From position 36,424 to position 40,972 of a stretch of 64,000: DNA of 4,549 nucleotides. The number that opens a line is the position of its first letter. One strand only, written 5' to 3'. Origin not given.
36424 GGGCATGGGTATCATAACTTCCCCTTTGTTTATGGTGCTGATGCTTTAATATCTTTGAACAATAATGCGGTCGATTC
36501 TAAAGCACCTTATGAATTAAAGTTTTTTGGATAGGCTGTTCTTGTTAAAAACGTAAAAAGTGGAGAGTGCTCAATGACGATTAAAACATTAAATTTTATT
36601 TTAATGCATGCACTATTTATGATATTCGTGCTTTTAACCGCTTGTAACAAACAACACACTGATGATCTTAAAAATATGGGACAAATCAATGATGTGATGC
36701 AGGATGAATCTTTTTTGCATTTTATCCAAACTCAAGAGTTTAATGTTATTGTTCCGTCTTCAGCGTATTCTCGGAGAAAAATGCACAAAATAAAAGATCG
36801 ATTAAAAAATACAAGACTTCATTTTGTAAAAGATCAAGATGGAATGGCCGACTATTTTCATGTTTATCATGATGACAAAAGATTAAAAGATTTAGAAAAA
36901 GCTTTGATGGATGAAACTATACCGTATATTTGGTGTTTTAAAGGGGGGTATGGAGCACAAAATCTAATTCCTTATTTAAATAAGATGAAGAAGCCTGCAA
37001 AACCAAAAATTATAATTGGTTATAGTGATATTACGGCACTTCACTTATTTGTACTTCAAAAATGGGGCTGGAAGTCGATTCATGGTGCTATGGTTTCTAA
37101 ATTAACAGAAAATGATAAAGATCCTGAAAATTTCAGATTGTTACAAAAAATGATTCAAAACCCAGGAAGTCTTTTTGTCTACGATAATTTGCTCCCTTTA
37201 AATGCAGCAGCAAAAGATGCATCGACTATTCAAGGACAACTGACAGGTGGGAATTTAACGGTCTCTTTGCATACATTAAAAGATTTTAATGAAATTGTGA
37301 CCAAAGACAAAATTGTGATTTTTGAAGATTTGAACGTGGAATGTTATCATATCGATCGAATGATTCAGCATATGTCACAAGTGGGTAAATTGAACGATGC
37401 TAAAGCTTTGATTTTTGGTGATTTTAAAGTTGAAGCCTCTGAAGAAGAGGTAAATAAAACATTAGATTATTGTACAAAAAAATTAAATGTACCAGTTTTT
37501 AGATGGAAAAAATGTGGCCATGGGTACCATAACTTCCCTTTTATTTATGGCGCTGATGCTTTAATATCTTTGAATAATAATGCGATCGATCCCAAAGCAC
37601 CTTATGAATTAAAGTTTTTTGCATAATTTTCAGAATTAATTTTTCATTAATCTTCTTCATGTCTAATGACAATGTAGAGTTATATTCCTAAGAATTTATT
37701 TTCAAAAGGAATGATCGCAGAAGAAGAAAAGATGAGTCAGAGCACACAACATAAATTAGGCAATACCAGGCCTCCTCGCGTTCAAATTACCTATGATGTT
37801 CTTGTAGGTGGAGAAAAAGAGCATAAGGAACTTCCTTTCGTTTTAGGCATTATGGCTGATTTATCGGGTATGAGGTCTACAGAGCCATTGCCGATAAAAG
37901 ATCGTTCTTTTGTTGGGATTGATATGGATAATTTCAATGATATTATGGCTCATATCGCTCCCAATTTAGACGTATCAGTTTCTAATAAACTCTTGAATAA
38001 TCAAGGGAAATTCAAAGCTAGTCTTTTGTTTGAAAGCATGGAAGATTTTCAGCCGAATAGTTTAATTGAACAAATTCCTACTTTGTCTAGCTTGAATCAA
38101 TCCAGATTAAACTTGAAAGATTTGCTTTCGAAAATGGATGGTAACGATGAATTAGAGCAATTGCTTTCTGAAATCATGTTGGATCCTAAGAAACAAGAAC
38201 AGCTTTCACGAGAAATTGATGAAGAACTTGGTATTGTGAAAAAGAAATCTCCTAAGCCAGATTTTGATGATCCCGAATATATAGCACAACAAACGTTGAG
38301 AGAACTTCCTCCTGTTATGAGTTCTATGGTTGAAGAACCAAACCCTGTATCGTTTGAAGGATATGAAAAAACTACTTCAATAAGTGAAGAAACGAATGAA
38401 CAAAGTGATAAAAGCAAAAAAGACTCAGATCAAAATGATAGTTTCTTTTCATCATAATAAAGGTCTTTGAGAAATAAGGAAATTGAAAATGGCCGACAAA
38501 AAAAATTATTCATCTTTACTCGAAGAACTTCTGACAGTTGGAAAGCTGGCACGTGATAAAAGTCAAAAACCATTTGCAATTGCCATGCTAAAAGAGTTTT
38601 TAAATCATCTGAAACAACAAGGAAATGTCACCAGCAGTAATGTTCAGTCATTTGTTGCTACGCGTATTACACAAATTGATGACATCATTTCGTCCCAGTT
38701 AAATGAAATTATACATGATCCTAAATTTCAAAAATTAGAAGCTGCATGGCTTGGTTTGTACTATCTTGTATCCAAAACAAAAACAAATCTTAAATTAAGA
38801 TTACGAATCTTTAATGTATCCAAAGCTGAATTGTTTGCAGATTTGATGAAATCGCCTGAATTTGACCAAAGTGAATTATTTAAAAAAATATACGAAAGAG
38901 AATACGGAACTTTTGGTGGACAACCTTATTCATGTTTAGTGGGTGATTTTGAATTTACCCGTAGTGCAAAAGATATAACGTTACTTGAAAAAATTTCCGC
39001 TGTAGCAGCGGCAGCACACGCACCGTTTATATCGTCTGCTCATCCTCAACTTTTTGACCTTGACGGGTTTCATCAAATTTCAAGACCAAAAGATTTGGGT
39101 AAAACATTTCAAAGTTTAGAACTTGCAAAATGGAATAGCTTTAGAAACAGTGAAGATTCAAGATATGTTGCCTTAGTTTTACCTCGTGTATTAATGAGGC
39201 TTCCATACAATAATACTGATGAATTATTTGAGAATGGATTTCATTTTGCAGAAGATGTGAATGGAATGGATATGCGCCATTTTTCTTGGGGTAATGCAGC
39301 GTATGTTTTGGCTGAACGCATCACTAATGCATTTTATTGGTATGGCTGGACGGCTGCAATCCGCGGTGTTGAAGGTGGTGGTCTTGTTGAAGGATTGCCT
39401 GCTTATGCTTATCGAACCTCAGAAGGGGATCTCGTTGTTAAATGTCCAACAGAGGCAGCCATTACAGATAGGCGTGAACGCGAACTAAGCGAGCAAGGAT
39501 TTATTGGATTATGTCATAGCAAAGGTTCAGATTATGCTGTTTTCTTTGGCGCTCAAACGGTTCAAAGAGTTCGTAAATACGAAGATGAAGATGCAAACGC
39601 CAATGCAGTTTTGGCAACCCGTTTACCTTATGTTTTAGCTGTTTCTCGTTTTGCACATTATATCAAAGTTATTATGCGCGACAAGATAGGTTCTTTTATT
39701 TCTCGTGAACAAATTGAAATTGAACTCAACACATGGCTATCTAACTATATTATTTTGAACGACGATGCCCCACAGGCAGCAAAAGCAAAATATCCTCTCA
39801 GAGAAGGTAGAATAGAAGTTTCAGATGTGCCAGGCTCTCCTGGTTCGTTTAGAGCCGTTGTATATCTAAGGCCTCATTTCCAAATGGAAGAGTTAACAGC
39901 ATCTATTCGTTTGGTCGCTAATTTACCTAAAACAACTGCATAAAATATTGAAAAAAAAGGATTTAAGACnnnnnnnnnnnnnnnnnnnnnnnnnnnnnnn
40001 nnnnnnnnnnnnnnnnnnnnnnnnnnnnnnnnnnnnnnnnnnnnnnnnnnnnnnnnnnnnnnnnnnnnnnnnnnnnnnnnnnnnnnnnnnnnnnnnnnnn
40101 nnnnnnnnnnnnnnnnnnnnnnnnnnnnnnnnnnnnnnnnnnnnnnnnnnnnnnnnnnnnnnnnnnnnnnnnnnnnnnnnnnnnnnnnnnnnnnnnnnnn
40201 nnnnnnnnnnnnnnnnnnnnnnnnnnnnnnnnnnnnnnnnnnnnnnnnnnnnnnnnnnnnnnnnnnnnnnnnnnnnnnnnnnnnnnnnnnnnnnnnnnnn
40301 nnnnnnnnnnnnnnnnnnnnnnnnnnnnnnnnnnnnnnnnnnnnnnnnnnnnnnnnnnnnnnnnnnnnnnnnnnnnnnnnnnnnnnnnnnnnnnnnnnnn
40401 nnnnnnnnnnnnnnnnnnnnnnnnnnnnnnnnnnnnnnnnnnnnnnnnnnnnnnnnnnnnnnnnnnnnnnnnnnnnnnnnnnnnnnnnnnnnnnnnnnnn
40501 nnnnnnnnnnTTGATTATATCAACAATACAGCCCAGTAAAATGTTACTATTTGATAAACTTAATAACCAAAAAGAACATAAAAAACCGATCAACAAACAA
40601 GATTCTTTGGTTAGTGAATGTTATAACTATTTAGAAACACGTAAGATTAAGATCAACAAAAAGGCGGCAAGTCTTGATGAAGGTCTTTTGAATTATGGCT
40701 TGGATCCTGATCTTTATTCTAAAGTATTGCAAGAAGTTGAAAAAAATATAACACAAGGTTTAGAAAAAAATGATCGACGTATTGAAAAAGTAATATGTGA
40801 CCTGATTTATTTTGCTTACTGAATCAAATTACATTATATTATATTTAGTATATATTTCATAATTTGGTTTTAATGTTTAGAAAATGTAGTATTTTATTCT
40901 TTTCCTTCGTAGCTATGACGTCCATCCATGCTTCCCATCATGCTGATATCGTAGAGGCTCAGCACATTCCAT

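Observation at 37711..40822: Minimal T6SS sheath/tube module: TssB with an acidic tail, TssC, a highly divergent extended Hcp-like protein and a half-length TssE-like protein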

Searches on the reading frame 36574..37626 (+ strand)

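Call 4: search_protein_families(library=pfam, proteins=[window:36574-37626:+], max_evalue=1)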
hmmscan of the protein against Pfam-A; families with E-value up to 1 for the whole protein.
window:36574-37626:+ (350 aa): 3 families
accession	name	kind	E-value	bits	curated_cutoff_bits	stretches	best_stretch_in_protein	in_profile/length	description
PF02016.21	Peptidase_S66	-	8.9e-26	90.8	25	1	58-171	3-121/121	LD-carboxypeptidase N-terminal domain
PF17676.7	Peptidase_S66C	-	5.9e-23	82.2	23.7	1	220-329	1-118/120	LD-carboxypeptidase C-terminal domain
PF24015.1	DUF7329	-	0.053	13.4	27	1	24-107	10-91/242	Family of unknown function (DUF7329)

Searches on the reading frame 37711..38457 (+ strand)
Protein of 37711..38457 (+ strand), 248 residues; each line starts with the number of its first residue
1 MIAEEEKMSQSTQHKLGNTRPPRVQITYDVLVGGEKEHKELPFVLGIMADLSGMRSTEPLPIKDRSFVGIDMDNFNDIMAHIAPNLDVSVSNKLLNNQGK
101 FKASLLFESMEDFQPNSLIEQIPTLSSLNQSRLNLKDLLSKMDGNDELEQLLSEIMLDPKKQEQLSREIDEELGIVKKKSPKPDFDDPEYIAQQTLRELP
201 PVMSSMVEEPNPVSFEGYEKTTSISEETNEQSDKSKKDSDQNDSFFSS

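Call 4: search_protein_families(library=pfam, proteins=[window:37711-38457:+], max_evalue=1)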
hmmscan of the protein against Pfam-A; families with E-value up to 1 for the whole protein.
window:37711-38457:+ (248 aa): 2 families
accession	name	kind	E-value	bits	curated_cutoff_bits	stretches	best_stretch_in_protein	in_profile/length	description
PF05591.17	T6SS_VipA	-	1.1e-48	165.4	24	1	18-169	3-154/155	Type VI secretion system, VipA, VC_A0107 or Hcp2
PF13035.11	DUF3896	-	0.19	12.4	25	0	147-171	20-44/61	Protein of unknown function (DUF3896)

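Call 44: search_solved_structures(query=window:37711-38457:+, max_evalue=0.001, show_alignments=1)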
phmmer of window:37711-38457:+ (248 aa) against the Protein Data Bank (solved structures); distinct sequences matched with E-value up to 0.001: 10.
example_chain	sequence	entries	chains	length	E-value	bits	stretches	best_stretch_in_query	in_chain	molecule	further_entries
9n4v_B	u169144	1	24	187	2.2e-40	142.2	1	8-164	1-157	Type VI secretion system contractile sheath small subunit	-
4uqz_B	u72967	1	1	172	1.4e-27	100.3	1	10-165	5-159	HSIB1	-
5n8n_A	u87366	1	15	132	4.9e-23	85.4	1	11-140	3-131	Type VI secretion protein, family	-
5urw_1A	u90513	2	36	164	1.3e-13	54.6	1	22-168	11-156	TssB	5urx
5ojq_a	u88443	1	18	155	6.1e-11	45.9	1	17-158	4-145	VipA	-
3j9g_A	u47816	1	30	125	2e-10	44.2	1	17-132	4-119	VipA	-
5mxn_a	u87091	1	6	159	1e-09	41.9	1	23-165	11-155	Type VI secretion protein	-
5myu_a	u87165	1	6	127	2.1e-09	40.8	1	18-132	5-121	Uncharacterized protein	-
3j9o_A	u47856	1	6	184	2.7e-08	37.2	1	22-170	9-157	Intracellular growth locus protein A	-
4ps2_A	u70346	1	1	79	0.00025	24.2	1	103-169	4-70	Putative type VI secretion protein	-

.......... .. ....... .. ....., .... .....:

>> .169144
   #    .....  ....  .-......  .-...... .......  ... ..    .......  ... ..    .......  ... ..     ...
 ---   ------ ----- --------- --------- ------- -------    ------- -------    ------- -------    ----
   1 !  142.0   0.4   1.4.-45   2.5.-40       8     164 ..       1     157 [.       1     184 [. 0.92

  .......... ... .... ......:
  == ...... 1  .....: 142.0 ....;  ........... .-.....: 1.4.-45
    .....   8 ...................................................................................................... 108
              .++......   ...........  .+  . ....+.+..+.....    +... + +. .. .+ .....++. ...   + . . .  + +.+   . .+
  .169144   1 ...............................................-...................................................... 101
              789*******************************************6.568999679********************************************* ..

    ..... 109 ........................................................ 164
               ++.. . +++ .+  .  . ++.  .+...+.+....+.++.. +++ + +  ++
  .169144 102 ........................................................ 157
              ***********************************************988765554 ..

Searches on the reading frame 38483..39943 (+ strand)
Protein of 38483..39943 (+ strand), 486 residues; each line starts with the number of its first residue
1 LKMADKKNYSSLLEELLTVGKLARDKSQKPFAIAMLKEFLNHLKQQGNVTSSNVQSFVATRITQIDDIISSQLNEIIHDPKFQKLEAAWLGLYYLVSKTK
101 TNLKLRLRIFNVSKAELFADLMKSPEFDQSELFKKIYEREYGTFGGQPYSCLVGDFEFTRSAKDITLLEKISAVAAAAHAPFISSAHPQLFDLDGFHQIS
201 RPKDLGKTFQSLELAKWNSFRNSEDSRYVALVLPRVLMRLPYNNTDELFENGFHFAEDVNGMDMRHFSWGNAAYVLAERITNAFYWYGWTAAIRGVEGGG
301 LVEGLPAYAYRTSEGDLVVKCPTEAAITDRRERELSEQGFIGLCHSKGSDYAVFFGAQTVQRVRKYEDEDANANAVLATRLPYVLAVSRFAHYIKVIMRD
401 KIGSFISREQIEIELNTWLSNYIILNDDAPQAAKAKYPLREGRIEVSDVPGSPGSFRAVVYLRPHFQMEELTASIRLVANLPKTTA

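Call 4: search_protein_families(library=pfam, proteins=[window:38483-39943:+], max_evalue=1)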
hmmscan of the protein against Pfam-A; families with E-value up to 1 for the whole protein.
window:38483-39943:+ (486 aa): 4 families
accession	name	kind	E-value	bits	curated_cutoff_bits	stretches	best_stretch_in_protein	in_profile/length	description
PF05943.17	VipB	-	4e-124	414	27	1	61-361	3-301/301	EvpB/VC_A0108, tail sheath N-terminal domain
PF18945.5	VipB_2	-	3.7e-44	150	27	1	371-481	2-112/112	EvpB/VC_A0108, tail sheath gpW/gp25-like domain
PF02799.21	NMT_C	-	0.016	15.3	27.9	1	1-107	34-129/198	Myristoyl-CoA:protein N-myristoyltransferase, C-terminal domain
PF23067.1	MG280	-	0.14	12.1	27.4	1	22-79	117-176/259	Uncharacterised protein MG280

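Call 41: search_solved_structures(query=window:38483-39943:+, max_evalue=0.001)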
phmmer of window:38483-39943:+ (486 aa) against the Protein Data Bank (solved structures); distinct sequences matched with E-value up to 0.001: 8.
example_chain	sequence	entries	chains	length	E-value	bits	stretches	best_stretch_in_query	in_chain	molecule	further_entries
9n4v_A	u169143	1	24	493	8.5e-189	631.5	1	10-484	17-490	DUF877 family protein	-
5n8n_B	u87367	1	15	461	2.4e-135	455.3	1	38-483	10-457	EvpB family type VI secretion protein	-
5mxn_A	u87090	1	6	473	1.9e-110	373.2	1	11-478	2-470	Type VI secretion protein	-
5ojq_A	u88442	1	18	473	4.3e-110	372.1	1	11-478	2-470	Type VI secretion protein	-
5urw_1B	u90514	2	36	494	4.5e-110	372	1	11-483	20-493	TssC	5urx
3j9g_B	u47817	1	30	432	4.2e-109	368.8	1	56-481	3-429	VipB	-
5myu_A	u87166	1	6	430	5.9e-109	368.3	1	56-479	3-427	Type VI secretion system protein ImpC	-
3j9o_B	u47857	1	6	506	2.4e-67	231.1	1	46-477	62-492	Intracellular growth locus protein B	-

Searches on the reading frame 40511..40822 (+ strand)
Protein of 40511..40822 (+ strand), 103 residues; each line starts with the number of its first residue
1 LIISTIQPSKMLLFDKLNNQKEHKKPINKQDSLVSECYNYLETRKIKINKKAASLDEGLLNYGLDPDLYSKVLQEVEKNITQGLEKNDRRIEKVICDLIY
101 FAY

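Call 4: search_protein_families(library=pfam, proteins=[window:40511-40822:+], max_evalue=1)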
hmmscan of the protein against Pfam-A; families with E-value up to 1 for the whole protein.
window:40511-40822:+ (103 aa): 2 families
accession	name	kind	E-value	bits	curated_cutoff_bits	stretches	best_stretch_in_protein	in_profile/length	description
PF12011.13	NPH-II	-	0.0022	18.4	25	1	22-94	96-167/174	RNA helicase NPH-II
PF09687.15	PRESAN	-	0.027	15.4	23.7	1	61-99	55-93/125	Plasmodium RESA N-terminal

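Call 12: find_homologous_proteins(query=window:40541-40822:+, max_evalue=0.01)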
Query window:40541-40822:+ (93 aa): 2 proteins with E <= 0.01 among 3 candidates.
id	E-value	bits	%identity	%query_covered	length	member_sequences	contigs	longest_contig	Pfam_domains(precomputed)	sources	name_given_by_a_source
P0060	1.2e-53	197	100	100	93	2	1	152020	-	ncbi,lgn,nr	ncbi:MAG: hypothetical protein C0432_04275 [Candidatus Puniceispirillum sp.]|nr:hypothetical protein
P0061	1.2e-30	123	66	100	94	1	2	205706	-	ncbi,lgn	-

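Call 34: list_cluster_members(proteins=[P0060, P0061, P0068, P0085, P0096, P0100, P0108, P0132, P0139, P0002])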
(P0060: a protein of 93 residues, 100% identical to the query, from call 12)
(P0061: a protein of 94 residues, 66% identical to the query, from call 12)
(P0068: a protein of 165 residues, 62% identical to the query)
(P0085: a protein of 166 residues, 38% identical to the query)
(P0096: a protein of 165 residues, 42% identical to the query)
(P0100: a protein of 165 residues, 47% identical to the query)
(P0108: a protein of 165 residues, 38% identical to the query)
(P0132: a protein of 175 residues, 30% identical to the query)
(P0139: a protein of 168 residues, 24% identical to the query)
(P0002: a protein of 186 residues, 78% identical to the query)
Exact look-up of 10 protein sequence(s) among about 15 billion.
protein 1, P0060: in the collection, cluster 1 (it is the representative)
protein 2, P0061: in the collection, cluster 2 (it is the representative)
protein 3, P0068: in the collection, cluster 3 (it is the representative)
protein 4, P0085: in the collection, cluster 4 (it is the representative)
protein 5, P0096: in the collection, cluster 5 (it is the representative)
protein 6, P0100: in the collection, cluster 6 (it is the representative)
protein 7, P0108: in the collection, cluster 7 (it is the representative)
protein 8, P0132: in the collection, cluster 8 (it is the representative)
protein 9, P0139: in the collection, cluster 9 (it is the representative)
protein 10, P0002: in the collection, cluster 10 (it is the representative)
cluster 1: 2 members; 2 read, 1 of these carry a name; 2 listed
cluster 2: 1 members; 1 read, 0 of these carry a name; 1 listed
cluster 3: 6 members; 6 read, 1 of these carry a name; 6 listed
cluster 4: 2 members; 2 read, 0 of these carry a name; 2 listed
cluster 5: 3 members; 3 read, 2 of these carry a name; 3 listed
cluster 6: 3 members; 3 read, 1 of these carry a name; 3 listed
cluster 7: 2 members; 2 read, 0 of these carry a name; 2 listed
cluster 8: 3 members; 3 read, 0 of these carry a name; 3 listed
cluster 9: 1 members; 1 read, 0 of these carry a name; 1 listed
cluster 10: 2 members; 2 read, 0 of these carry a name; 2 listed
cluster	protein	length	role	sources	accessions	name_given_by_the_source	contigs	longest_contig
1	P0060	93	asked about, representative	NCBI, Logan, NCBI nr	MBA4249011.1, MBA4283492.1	MAG: hypothetical protein C0432_04275 [Candidatus Puniceispirillum sp.] | hypothetical protein [Candidatus Pelagibacter sp.]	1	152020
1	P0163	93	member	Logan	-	-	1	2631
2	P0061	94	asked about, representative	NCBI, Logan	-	-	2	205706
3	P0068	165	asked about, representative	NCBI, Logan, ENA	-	-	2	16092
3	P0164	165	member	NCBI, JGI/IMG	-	type VI secretion system lysozyme-like protein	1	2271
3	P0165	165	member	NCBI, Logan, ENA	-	-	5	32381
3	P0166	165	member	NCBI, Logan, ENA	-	-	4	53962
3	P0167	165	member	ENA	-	-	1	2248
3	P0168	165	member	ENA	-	-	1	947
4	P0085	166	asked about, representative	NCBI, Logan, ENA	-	-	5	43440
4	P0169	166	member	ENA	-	-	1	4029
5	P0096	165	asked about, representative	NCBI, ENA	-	-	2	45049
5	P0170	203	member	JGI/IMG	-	type VI secretion system lysozyme-like protein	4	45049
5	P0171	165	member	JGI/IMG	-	type VI secretion system lysozyme-like protein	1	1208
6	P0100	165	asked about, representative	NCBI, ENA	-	-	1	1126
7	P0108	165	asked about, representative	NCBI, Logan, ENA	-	-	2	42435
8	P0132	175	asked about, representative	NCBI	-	-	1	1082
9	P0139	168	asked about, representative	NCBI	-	-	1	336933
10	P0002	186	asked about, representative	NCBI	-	-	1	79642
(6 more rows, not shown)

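Call 39: search_protein_families(library=ncbifam, proteins=[window:40541-40822:+], max_evalue=1)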
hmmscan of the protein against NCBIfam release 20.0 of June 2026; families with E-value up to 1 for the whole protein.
window:40541-40822:+ (93 aa): 1 family
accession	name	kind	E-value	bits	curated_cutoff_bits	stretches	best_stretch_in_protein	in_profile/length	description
NF038329.2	gly_rich_SclB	equivalog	0.4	9.5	325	1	5-55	63-113/442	LPXTG-anchored collagen-like adhesin Scl2/SclB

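Call 53: predict_structure(alignment_id=A4)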
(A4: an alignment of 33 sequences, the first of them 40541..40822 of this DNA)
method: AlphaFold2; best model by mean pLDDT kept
length: 93 residues; sequences in the alignment: 33
mean_pLDDT: 66.2   pTM: 0.52
mean pLDDT of the five models: 66.2, 62.0, 57.3, 56.5, 55.2
residues with pLDDT >= 90: 0; 70-90: 38; 50-70: 49; < 50: 6
segments of 3 or more residues with pLDDT < 50: 15-17
pLDDT, mean of each block of 10 residues (from residue 1): 56 52 73 67 59 59 77 81 75 55
secondary structure, 60 per line:
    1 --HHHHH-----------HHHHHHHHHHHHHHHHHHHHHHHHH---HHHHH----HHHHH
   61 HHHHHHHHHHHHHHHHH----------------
elements in order: H3-7 H19-43 H47-51 H56-77

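Call 67: search_protein_representatives(alignment_id=A5)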
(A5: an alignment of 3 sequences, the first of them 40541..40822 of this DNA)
Query: 3 sequences, 93 profile positions. Proteins with E-value up to 0.001 (for the whole library): 2; up to 1e-10: 2; up to 1e-30: 1. The best 2 are listed.
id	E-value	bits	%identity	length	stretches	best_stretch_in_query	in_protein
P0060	8.3e-53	192.8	-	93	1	1-93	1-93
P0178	3.0e-20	88.5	-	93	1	1-92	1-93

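Call 69: find_encoding_contigs(protein=P0178, flank=10000, max_places=3)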
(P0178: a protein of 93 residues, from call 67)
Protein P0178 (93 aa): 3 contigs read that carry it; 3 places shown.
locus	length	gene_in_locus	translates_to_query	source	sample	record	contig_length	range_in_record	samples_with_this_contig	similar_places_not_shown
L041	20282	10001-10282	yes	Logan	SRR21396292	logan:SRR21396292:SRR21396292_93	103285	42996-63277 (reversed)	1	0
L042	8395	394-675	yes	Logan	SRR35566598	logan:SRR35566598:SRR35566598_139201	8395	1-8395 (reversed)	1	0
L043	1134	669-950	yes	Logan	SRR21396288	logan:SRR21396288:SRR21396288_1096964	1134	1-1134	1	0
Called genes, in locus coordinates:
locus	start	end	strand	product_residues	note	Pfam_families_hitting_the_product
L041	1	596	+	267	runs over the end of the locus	-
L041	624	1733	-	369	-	PF21016:RlmN_N, PF04055:Radical_SAM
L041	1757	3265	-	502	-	PF03023:MurJ, PF01554:MatE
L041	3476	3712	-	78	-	-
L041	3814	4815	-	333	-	-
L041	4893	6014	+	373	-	PF02016:Peptidase_S66, PF17676:Peptidase_S66C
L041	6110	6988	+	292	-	PF01510:Amidase_2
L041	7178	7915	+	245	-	PF05591:T6SS_VipA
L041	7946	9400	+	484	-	PF05943:VipB, PF18945:VipB_2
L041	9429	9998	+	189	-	-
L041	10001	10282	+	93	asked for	-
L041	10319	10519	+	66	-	-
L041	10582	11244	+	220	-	-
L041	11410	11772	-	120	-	PF09361:Phasin_2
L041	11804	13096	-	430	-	PF00512:HisKA, PF02518:HATPase_c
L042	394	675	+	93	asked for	-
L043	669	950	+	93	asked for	-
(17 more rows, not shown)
